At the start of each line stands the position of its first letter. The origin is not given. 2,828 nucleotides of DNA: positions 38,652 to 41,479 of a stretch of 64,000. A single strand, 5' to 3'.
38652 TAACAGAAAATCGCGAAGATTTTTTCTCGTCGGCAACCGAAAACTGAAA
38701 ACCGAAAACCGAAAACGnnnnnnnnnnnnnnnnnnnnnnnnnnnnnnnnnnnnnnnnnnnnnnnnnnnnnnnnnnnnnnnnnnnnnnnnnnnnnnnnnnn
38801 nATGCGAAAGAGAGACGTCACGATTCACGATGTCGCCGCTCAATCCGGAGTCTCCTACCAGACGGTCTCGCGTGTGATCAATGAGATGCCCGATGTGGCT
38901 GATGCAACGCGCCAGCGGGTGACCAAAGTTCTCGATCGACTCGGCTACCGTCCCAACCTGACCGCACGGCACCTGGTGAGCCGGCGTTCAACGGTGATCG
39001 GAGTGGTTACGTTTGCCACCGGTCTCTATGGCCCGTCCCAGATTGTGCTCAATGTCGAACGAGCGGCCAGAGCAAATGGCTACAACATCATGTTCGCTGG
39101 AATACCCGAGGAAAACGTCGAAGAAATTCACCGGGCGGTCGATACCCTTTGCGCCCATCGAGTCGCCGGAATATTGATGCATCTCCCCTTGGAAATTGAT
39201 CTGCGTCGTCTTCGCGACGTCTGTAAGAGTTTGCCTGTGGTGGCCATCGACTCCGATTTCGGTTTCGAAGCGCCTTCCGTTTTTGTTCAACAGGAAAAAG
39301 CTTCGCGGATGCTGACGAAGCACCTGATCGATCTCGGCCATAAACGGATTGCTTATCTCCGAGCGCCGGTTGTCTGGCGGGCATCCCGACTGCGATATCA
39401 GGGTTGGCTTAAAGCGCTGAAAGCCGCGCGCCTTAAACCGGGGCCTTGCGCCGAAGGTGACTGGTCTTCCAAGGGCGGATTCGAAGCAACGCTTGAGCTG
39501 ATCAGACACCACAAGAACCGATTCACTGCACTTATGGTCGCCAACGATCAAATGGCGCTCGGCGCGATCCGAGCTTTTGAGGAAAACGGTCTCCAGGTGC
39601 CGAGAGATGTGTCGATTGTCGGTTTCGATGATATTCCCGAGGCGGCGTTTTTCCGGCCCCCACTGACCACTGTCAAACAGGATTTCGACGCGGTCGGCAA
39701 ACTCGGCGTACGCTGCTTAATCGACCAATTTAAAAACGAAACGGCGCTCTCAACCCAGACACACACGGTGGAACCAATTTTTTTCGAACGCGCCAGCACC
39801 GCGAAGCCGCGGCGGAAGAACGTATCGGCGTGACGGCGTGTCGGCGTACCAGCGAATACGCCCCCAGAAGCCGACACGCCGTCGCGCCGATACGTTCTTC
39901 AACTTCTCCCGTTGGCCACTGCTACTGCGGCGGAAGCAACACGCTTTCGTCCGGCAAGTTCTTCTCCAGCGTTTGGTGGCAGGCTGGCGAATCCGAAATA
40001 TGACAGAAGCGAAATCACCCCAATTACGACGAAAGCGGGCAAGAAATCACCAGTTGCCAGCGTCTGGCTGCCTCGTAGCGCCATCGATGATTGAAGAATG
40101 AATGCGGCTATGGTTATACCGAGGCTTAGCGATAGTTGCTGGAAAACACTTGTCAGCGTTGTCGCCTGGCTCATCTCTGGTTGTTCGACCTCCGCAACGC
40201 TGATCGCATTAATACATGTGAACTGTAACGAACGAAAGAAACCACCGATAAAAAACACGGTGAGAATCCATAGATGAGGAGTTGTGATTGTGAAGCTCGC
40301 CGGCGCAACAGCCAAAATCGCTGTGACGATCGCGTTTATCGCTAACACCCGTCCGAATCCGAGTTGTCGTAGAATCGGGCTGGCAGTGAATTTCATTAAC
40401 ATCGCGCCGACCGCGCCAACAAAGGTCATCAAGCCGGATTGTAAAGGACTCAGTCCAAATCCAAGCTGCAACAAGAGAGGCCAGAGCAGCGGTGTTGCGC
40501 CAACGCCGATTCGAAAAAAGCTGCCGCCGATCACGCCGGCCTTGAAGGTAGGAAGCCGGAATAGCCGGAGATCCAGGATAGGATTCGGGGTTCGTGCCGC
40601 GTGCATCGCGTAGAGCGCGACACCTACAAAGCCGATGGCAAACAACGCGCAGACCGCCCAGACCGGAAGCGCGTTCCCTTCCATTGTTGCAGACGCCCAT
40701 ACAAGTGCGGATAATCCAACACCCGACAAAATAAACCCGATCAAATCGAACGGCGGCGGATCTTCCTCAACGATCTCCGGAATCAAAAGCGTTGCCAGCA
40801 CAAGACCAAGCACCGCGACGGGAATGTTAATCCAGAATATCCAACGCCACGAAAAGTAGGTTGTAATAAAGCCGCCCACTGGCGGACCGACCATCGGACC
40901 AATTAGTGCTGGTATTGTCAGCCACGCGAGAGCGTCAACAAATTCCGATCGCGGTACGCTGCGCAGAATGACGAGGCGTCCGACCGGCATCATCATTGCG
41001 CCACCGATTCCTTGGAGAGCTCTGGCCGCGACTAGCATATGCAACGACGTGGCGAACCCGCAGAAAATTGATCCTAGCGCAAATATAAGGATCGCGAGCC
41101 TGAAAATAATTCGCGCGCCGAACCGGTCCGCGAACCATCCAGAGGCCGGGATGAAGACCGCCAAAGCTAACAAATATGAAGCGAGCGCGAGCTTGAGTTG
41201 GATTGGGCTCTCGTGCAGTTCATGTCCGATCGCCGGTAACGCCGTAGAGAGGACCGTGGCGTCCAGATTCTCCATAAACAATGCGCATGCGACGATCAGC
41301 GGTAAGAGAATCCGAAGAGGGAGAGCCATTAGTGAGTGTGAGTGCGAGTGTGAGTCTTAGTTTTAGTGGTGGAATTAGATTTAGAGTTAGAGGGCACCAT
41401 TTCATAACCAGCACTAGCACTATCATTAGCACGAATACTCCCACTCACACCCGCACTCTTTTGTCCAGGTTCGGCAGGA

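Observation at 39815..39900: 31-bp near-perfect inverted repeat bridges two convergent genes and encodes the regulator's last six codons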

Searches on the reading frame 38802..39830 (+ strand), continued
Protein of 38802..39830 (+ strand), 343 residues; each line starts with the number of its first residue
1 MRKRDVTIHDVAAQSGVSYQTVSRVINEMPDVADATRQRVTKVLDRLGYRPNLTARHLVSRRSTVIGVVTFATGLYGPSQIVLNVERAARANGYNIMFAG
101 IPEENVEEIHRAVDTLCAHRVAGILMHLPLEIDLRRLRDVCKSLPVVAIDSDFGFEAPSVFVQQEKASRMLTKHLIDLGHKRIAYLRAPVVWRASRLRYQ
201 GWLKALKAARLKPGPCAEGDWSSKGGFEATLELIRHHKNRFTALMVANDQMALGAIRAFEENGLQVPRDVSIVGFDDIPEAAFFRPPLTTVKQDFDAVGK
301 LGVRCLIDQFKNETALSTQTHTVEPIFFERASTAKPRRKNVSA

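Call 29: find_encoding_contigs(protein=window:38802-39830:+, flank=3000, max_places=8)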
Protein window:38802-39830:+ (343 aa): 6 contigs read that carry it; 5 places shown.
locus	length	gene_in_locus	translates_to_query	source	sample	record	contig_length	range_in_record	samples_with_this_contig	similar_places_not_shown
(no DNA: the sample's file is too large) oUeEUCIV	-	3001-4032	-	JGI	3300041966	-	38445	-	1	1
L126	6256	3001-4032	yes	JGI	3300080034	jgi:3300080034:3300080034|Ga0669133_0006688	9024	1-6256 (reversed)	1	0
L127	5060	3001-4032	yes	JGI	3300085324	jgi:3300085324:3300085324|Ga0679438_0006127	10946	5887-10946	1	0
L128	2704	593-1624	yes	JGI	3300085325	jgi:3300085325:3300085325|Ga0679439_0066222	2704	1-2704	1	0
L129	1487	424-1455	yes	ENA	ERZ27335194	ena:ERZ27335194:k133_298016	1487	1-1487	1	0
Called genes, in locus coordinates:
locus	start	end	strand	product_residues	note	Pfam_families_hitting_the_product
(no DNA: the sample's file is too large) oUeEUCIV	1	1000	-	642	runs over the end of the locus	-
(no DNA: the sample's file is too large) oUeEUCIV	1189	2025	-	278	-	-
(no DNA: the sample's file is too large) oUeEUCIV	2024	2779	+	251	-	PF01520:Amidase_3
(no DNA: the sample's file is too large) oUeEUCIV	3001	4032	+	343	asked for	PF00356:LacI, PF13407:Peripla_BP_4, PF00532:Peripla_BP_1, PF13377:Peripla_BP_3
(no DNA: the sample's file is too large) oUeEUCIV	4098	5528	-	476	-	PF06609:TRI12 (weak), PF07690:MFS_1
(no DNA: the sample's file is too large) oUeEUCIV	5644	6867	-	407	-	PF07690:MFS_1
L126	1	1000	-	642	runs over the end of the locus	-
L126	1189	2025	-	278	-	-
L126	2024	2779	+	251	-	PF01520:Amidase_3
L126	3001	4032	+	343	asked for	PF00356:LacI, PF13407:Peripla_BP_4, PF00532:Peripla_BP_1, PF13377:Peripla_BP_3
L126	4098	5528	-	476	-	PF06609:TRI12 (weak), PF07690:MFS_1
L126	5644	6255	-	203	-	?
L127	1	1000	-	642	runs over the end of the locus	-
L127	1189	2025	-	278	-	-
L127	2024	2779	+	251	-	PF01520:Amidase_3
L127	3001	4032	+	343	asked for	PF00356:LacI, PF13407:Peripla_BP_4, PF00532:Peripla_BP_1, PF13377:Peripla_BP_3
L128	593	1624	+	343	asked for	PF00356:LacI, PF13407:Peripla_BP_4, PF00532:Peripla_BP_1, PF13377:Peripla_BP_3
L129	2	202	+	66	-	?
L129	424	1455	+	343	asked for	PF00356:LacI, PF13407:Peripla_BP_4, PF00532:Peripla_BP_1, PF13377:Peripla_BP_3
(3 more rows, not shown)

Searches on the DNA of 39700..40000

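Call 60: search_rna_families(source=window, start=39700, end=40000, threshold=evalue, max_evalue=10)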
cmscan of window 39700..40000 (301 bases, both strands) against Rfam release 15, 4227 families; matches with E-value up to 10: 4.
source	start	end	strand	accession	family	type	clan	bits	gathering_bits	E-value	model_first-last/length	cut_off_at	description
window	39810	39905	-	RF04148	MIR844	Gene; miRNA;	-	45.5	70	4.4e-09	1-114/114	no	MIR844 microRNA precursor family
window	39797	39933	-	RF04119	MIR1858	Gene; miRNA;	-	35.4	137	0.00013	1-197/197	no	MIR1858 microRNA precursor family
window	39810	39906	+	RF03215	mir-5360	Gene; miRNA;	-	23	79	0.015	1-81/81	no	mir-5360 microRNA precursor family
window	39818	39897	-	RF01996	mir-995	Gene; miRNA;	-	22.8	72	0.025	1-88/88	no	mir-995 microRNA precursor family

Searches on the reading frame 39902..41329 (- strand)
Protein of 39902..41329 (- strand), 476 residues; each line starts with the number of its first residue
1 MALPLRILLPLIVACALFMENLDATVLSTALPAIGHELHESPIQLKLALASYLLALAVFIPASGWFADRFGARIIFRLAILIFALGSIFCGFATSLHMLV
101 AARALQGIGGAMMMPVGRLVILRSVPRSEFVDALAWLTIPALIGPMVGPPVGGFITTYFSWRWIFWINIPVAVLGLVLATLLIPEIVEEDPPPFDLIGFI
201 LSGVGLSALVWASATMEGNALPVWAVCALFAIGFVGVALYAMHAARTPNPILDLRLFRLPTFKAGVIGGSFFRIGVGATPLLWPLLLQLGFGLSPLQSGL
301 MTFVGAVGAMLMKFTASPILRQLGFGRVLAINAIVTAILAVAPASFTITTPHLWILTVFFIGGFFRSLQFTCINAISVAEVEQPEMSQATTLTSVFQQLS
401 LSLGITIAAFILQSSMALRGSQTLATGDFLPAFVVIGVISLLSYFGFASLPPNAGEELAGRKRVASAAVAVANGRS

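Call 49: find_homologous_proteins(query=window:39902-41329:-, max_evalue=1e-80)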
Query window:39902-41329:- (476 aa): 7965 proteins with E <= 1e-80 among 8000 candidates; the best 120 are listed.
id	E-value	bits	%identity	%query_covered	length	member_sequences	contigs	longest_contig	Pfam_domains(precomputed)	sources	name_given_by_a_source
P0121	1.0e-277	940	93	100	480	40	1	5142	PF06609.19,PF07690.22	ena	-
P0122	9.4e-258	874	85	100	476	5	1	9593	PF06609.19,PF07690.22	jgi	jgi:EmrB/QacA subfamily drug resistance transporter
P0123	1.4e-254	863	86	100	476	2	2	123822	PF06609.19,PF07690.22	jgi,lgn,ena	-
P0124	1.8e-207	708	70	100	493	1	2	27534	PF06609.19,PF07690.22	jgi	jgi:EmrB/QacA subfamily drug resistance transporter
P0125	1.2e-206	705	70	100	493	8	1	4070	PF06609.19,PF07690.22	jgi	jgi:EmrB/QacA subfamily drug resistance transporter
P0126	3.9e-205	700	72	100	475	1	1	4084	PF06609.19,PF07690.22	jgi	jgi:EmrB/QacA subfamily drug resistance transporter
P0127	4.5e-205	700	70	100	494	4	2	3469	PF06609.19,PF07690.22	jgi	jgi:EmrB/QacA subfamily drug resistance transporter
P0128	6.9e-205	700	69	100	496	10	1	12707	PF06609.19,PF07690.22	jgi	jgi:EmrB/QacA subfamily drug resistance transporter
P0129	1.0e-204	699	70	100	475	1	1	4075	PF06609.19,PF07690.22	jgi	jgi:EmrB/QacA subfamily drug resistance transporter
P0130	1.2e-204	699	70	100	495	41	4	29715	PF06609.19,PF07690.22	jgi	jgi:EmrB/QacA subfamily drug resistance transporter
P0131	1.3e-204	699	70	100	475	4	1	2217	PF06609.19,PF07690.22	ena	-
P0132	1.5e-204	698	70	100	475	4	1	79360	PF06609.19,PF07690.22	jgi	jgi:EmrB/QacA subfamily drug resistance transporter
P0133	4.6e-204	697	71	100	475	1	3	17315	PF06609.19,PF07690.22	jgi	jgi:EmrB/QacA subfamily drug resistance transporter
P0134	5.0e-204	697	70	100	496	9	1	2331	PF06609.19,PF07690.22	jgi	jgi:EmrB/QacA subfamily drug resistance transporter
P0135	2.3e-203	695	70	100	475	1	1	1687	PF06609.19,PF07690.22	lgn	-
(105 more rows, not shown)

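Call 50: find_encoding_contigs(protein=P0123, flank=4000, max_places=3)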
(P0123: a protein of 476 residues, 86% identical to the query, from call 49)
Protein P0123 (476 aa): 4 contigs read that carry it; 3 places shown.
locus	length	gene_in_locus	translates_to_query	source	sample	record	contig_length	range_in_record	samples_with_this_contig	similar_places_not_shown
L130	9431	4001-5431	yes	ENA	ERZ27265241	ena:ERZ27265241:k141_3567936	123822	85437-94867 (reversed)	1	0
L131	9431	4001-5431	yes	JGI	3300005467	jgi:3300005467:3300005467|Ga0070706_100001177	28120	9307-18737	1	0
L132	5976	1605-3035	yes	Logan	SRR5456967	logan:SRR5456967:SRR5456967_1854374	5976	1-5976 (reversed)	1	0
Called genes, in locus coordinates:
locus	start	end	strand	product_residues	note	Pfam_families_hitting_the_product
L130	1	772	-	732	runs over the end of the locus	PF03169:OPT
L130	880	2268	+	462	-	PF00753:Lactamase_B, PF00581:Rhodanese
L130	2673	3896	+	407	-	PF07690:MFS_1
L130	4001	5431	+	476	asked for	PF06609:TRI12 (weak), PF07690:MFS_1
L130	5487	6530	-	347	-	PF00356:LacI, PF00532:Peripla_BP_1, PF13407:Peripla_BP_4, PF13377:Peripla_BP_3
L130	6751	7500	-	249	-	PF01520:Amidase_3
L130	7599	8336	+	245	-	-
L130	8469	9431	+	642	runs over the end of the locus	-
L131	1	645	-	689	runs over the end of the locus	PF03169:OPT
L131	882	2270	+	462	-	PF00753:Lactamase_B, PF00581:Rhodanese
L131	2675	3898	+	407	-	PF07690:MFS_1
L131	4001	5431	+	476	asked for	PF06609:TRI12 (weak), PF07690:MFS_1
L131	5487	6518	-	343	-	PF00356:LacI, PF00532:Peripla_BP_1, PF13407:Peripla_BP_4, PF13377:Peripla_BP_3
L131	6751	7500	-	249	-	PF01520:Amidase_3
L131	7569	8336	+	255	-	-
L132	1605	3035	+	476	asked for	PF06609:TRI12 (weak), PF07690:MFS_1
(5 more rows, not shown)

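Call 51: find_encoding_contigs(protein=P0122, flank=4000, max_places=3)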
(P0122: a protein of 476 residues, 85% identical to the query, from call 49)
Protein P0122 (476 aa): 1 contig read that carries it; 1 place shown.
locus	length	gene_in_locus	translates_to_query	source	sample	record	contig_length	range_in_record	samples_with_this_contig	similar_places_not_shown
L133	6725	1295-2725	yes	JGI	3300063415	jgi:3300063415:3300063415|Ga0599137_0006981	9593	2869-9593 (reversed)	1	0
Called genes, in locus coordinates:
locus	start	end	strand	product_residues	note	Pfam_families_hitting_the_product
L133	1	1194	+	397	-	?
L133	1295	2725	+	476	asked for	PF06609:TRI12, PF07690:MFS_1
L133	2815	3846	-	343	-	PF00356:LacI, PF13407:Peripla_BP_4, PF00532:Peripla_BP_1, PF13377:Peripla_BP_3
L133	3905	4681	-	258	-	PF01520:Amidase_3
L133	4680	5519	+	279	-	-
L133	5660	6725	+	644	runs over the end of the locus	-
